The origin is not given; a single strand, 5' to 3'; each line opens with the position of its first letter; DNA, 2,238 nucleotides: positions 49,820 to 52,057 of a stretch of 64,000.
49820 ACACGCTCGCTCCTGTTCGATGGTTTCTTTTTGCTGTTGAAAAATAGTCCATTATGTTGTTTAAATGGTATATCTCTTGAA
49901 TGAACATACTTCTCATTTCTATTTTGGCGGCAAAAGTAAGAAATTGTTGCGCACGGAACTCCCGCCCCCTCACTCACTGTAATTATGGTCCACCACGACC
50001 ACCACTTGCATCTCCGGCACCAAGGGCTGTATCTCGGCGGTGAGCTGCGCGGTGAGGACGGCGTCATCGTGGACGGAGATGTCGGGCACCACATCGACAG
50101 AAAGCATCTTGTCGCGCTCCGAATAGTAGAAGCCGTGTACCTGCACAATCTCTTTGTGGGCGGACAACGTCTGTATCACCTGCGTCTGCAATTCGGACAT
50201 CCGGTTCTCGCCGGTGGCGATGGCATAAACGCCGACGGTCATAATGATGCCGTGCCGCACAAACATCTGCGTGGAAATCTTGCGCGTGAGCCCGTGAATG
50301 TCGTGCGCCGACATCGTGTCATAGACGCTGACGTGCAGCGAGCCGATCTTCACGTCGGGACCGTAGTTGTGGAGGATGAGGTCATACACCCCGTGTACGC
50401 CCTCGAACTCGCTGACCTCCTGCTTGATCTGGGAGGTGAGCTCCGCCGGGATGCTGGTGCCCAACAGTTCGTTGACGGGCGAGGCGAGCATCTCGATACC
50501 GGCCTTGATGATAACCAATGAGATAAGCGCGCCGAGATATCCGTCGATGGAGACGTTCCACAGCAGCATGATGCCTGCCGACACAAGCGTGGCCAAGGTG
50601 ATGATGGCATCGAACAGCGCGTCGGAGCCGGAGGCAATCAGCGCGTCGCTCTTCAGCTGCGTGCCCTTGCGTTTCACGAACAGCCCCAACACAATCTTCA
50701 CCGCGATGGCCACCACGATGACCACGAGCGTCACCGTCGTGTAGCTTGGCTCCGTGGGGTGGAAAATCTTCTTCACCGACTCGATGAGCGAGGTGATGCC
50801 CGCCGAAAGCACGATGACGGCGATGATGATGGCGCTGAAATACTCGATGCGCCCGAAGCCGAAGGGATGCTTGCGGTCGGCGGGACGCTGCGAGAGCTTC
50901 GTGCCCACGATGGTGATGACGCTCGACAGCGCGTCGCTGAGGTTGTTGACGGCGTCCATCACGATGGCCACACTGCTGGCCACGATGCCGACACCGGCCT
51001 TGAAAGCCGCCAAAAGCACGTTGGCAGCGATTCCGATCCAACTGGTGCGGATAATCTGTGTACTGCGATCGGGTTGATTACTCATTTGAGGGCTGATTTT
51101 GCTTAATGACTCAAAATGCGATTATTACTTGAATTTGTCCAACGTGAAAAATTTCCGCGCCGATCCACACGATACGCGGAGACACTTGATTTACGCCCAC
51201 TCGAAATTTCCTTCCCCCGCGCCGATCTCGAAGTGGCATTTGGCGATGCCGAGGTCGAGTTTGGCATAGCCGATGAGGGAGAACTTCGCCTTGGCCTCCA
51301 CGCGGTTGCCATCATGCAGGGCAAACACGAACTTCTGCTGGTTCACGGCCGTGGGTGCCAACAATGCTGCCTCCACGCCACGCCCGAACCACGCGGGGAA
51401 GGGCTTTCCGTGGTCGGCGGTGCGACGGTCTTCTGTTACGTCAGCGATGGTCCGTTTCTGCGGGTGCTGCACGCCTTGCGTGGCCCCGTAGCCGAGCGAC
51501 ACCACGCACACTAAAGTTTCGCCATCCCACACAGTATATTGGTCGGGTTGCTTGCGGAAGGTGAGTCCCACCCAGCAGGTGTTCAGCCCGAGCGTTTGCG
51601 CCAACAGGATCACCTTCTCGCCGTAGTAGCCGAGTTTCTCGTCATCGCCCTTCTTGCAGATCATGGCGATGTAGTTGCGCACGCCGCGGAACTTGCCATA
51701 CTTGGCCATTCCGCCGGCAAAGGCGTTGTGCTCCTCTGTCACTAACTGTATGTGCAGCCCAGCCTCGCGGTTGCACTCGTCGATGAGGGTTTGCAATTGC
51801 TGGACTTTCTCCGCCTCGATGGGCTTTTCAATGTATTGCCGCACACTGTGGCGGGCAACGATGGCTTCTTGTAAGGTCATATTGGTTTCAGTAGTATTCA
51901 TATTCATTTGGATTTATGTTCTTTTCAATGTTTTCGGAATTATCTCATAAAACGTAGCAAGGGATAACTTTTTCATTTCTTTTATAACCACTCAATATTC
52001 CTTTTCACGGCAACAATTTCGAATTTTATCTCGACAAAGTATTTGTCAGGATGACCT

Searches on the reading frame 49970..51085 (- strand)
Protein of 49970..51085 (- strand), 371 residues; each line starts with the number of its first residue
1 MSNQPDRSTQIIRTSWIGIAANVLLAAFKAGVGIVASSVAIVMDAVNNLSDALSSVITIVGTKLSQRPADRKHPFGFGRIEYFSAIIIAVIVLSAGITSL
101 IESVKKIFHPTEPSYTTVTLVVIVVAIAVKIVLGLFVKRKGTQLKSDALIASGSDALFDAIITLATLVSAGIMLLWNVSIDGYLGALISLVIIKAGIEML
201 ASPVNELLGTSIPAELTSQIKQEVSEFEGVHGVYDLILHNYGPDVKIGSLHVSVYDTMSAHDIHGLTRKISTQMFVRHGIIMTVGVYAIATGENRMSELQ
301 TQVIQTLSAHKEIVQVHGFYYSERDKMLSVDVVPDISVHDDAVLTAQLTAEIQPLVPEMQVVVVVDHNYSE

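Call 13: search_protein_families(library=pfam, proteins=[window:49970-51085:-], max_evalue=0.001)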
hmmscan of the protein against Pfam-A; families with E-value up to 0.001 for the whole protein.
window:49970-51085:- (371 aa): 2 families
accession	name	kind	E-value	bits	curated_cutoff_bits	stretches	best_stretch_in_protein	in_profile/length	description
PF01545.26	Cation_efflux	-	7.7e-41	140.5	26.6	1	16-208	2-198/198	Cation efflux family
PF16916.11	ZT_dimer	-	6.6e-07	29.7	26.7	1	213-280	2-68/78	Dimerisation domain of Zinc Transporter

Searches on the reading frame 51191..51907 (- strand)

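Call 54: search_protein_families(library=pfam, proteins=[window:51191-51907:-], max_evalue=0.001)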
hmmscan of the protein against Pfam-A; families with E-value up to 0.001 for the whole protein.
window:51191-51907:- (238 aa): 2 families
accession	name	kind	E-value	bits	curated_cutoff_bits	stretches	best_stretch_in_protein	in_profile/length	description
PF14512.11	TM1586_NiRdase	-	4.6e-68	229.5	27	1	12-230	2-215/215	Putative TM nitroreductase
PF00881.29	Nitroreductase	-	4.3e-07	30.7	23.5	0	93-140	120-167/167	Nitroreductase family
